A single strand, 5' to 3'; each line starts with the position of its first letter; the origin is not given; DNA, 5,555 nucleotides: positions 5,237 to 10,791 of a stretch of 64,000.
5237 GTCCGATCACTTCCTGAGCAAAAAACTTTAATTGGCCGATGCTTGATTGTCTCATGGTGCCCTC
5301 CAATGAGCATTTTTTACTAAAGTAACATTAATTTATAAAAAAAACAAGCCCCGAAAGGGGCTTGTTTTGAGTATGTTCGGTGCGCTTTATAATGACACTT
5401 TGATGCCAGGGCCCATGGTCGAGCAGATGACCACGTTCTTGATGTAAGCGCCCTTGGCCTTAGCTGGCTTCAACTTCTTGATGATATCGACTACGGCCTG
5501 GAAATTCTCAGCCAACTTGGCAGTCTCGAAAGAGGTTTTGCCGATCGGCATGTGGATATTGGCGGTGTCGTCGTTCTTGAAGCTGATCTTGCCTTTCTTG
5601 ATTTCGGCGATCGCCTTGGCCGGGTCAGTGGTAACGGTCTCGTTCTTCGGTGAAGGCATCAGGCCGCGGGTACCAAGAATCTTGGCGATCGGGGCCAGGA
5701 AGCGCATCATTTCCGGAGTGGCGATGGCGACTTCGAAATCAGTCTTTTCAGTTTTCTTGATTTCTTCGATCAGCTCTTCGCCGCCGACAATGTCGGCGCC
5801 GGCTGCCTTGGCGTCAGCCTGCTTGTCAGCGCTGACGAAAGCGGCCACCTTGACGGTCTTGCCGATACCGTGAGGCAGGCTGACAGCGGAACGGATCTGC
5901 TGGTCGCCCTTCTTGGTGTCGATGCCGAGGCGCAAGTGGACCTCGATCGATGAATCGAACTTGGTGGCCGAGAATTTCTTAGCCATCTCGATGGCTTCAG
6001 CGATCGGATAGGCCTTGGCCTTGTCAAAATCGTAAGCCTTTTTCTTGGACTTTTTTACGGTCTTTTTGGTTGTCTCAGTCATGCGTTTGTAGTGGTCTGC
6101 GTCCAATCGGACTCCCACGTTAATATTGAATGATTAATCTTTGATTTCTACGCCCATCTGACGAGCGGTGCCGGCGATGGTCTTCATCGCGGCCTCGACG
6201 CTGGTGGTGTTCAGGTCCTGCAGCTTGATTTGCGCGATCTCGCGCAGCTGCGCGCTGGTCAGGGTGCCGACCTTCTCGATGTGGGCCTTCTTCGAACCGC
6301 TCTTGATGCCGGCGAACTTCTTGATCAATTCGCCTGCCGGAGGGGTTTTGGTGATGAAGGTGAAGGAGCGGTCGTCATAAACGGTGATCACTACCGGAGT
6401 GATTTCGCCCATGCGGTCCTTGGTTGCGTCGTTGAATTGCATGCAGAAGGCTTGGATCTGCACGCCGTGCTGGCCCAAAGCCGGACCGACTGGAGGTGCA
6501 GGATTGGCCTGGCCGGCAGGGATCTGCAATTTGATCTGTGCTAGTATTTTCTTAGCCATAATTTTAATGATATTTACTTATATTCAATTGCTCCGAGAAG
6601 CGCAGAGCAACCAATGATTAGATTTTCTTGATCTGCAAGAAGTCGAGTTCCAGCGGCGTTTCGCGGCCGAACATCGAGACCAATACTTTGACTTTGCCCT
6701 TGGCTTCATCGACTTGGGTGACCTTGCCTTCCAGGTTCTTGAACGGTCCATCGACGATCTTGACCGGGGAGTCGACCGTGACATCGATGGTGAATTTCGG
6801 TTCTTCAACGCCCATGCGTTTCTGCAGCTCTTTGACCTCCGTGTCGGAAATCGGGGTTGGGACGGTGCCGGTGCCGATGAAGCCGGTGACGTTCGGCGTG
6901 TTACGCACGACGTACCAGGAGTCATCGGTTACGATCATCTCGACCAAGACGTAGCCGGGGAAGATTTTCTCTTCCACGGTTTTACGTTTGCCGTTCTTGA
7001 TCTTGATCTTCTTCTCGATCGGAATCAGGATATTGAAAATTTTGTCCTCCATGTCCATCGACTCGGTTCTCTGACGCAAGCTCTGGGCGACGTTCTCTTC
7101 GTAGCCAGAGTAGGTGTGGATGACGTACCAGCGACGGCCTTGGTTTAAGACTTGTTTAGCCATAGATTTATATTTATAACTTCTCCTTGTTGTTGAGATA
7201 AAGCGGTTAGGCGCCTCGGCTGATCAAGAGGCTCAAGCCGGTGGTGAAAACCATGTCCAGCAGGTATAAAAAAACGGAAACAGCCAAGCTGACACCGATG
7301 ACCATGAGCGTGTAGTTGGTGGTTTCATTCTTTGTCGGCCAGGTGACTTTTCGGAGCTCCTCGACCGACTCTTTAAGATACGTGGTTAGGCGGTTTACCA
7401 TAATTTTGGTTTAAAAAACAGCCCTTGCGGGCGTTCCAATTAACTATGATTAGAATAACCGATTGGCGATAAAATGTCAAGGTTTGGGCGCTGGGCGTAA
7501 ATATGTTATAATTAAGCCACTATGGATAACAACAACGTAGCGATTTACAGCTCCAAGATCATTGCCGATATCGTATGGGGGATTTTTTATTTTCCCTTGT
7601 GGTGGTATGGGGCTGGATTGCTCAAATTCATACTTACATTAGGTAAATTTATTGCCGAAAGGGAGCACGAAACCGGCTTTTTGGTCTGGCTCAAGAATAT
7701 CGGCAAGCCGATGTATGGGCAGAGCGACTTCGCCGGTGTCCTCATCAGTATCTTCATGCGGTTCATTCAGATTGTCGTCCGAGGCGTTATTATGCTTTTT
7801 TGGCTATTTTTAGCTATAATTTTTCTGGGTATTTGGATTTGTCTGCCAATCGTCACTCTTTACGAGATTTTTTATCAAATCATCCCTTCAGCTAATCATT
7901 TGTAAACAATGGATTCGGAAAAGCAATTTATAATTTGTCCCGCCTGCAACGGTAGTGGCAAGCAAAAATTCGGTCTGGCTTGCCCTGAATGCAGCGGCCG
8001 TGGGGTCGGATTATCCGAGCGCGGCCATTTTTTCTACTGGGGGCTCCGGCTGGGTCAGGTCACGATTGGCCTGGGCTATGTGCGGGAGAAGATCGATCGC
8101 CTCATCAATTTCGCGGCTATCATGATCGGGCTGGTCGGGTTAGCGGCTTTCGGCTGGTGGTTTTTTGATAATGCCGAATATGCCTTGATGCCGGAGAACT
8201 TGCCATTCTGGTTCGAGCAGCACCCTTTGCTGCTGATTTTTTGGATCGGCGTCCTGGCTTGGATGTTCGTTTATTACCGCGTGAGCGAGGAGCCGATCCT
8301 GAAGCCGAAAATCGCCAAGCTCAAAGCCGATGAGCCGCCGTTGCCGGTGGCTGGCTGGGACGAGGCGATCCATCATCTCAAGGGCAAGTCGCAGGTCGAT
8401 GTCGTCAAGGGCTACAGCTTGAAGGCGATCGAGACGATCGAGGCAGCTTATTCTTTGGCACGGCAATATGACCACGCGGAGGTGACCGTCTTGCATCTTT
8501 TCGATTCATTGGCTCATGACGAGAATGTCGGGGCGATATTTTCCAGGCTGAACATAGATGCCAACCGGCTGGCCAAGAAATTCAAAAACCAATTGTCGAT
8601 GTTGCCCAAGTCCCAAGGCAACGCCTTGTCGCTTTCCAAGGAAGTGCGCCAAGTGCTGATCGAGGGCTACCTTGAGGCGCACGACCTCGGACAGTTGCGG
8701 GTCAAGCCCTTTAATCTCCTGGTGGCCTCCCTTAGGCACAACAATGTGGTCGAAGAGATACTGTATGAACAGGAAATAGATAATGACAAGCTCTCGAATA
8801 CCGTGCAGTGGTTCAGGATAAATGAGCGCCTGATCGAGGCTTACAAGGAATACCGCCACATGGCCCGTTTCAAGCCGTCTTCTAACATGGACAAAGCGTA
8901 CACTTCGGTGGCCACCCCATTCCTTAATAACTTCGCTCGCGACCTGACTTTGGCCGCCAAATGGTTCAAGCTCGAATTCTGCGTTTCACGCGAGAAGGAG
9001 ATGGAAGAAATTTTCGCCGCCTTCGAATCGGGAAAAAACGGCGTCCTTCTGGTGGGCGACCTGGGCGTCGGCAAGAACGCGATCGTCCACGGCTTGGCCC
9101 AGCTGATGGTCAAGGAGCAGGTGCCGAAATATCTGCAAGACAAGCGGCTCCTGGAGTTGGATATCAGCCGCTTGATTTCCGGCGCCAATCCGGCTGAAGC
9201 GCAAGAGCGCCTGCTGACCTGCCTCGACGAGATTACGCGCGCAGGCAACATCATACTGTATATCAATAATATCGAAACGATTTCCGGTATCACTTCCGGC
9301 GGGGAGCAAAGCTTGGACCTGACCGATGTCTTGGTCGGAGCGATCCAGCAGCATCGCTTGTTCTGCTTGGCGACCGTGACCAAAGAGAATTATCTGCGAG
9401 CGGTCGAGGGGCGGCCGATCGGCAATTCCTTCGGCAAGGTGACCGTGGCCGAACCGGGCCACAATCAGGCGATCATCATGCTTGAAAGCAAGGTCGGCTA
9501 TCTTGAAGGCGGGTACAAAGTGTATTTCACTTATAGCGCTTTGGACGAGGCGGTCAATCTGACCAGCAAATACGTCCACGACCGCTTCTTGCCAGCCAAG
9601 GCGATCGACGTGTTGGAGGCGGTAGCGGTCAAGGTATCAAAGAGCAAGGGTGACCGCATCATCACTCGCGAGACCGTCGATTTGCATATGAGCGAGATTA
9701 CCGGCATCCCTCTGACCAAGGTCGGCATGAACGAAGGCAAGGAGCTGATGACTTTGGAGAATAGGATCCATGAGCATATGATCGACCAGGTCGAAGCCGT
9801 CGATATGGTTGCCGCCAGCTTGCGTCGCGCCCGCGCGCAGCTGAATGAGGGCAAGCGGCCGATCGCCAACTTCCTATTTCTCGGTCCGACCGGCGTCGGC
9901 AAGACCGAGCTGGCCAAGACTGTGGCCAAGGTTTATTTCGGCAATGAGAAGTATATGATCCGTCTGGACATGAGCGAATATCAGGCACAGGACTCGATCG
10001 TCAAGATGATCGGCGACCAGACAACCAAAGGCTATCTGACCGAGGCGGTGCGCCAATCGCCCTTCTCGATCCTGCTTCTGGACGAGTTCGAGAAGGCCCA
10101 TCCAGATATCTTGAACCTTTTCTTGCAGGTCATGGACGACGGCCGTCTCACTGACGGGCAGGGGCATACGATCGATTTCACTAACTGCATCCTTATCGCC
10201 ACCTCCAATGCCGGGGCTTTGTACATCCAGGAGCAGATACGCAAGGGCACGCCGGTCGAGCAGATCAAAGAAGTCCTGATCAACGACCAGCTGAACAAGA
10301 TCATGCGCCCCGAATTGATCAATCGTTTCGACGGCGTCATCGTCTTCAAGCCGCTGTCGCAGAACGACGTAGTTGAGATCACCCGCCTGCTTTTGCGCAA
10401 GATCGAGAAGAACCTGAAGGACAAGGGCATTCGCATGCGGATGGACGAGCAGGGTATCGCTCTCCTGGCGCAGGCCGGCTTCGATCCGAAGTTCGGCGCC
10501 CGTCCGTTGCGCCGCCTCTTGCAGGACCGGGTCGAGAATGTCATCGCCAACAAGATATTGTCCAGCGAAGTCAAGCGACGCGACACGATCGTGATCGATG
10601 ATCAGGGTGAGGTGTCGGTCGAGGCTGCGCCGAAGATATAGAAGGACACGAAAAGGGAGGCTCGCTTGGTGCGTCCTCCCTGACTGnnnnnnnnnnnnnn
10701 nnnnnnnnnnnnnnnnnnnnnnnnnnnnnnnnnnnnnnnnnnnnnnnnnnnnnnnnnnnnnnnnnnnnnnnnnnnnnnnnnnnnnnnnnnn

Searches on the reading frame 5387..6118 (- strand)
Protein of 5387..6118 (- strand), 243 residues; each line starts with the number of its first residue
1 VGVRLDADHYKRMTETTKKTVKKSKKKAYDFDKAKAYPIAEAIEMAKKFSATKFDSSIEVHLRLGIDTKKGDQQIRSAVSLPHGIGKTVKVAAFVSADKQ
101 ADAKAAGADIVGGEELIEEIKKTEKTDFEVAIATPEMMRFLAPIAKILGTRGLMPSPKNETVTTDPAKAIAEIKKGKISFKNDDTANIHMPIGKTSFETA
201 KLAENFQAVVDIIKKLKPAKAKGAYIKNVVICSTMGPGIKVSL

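Call 74: search_protein_families(library=pfam, max_evalue=0.00001, proteins=[window:5387-6118:-])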
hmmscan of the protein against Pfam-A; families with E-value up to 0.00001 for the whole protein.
window:5387-6118:- (243 aa): 1 family
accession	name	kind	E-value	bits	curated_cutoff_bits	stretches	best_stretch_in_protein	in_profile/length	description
PF00687.26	Ribosomal_L1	-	1e-61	208.4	32.2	1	47-237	2-198/198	Ribosomal protein L1p/L10e family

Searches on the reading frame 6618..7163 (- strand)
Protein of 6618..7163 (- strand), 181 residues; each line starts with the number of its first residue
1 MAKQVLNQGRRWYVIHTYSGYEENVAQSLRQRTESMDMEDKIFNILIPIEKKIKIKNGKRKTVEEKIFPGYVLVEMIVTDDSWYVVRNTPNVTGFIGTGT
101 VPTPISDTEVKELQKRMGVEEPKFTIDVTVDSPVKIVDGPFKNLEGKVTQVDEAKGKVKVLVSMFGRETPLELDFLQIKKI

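Call 77: search_protein_families(library=pfam, max_evalue=0.00001, proteins=[window:6618-7163:-])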
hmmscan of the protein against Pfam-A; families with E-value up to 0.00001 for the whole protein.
window:6618-7163:- (181 aa): 2 families
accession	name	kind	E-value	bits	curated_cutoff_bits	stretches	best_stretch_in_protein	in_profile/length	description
PF02357.24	NusG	-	7.8e-31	106.9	22.2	1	11-113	2-92/93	Transcription termination factor nusG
PF00467.35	KOW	-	1.7e-06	28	22.3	1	134-160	5-29/32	KOW motif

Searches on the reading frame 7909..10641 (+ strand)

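Call 74: search_protein_families(library=pfam, max_evalue=0.00001, proteins=[window:7909-10641:+])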
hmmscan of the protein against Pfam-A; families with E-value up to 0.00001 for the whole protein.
window:7909-10641:+ (910 aa): 8 families
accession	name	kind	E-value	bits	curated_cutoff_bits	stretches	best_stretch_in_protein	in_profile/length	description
PF07724.20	AAA_2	-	1.8e-51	174.9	27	1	650-808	1-164/166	AAA domain (Cdc48 subfamily)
PF10431.15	ClpB_D2-small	-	3.3e-21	75.5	21.9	1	816-896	1-81/81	C-terminal, D2-small domain, of ClpB protein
PF07728.20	AAA_5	-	2.8e-17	63.4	22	1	654-769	1-124/139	AAA domain (dynein-related subfamily)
PF00004.35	AAA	-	9e-16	59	21.2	1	656-768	2-110/131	ATPase family associated with various cellular activities (AAA)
PF17871.7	AAA_lid_9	-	1.4e-11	44.6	22.8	1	519-586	3-70/104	AAA lid domain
PF05673.19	DUF815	-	3.4e-09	36.7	23.8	0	618-841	20-219/249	Protein of unknown function (DUF815)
PF13191.12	AAA_16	-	1.3e-06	29.4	32.6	0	359-403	3-51/167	AAA ATPase domain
PF00158.32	Sigma54_activat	-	9.5e-06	25.8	20.2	0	638-767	8-143/168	Sigma-54 interaction domain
